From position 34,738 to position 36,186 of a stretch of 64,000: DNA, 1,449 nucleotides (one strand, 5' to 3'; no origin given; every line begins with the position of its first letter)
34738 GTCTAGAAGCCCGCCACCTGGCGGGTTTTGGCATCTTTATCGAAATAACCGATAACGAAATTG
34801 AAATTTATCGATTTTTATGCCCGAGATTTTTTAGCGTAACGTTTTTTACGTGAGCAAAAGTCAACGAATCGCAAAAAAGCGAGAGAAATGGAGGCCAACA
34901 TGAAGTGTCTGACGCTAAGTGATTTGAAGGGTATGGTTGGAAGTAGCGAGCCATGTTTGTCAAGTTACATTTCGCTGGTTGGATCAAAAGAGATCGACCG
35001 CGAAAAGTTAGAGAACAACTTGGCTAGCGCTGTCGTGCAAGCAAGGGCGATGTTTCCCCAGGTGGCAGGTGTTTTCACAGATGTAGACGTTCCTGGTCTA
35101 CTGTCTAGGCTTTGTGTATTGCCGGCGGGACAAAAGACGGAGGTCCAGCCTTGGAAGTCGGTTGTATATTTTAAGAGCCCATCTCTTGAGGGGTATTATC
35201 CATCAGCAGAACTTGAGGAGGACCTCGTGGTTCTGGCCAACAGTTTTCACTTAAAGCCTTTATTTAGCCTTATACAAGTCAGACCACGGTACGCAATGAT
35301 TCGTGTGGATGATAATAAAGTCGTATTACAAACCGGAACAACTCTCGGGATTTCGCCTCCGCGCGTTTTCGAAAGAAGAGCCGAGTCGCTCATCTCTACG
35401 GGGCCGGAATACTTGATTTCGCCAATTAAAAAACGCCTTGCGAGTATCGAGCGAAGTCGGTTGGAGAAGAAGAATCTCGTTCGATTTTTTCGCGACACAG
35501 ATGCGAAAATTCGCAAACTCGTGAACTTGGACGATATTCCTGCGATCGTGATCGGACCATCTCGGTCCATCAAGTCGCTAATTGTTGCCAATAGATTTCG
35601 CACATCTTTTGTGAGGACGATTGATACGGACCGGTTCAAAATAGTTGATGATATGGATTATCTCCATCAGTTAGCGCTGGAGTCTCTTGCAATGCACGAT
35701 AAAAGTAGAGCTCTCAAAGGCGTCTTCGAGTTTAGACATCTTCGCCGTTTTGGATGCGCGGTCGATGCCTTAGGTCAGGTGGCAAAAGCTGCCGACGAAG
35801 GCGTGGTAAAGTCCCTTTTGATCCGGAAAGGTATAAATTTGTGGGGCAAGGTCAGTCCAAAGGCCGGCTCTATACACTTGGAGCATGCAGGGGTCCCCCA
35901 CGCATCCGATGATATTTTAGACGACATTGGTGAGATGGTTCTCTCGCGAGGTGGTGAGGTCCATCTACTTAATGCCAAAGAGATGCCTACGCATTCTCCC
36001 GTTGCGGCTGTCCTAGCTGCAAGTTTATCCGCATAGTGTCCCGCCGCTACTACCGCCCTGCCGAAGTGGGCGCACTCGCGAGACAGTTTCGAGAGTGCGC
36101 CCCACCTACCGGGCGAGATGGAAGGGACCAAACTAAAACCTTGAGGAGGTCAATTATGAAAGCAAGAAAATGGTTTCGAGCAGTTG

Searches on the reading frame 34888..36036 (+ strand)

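Call 16: search_protein_families(library=ncbifam, max_evalue=0.00001, proteins=[window:34888-36036:+])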
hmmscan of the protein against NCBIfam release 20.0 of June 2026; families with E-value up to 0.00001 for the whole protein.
window:34888-36036:+ (382 aa): 1 family
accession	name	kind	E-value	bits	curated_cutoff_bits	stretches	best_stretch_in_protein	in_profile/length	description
NF052287.1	AOC03_06830_fam_RHF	equivalog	1.4e-16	61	330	1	114-375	98-358/361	AOC03_06830 family ribosome hibernation factor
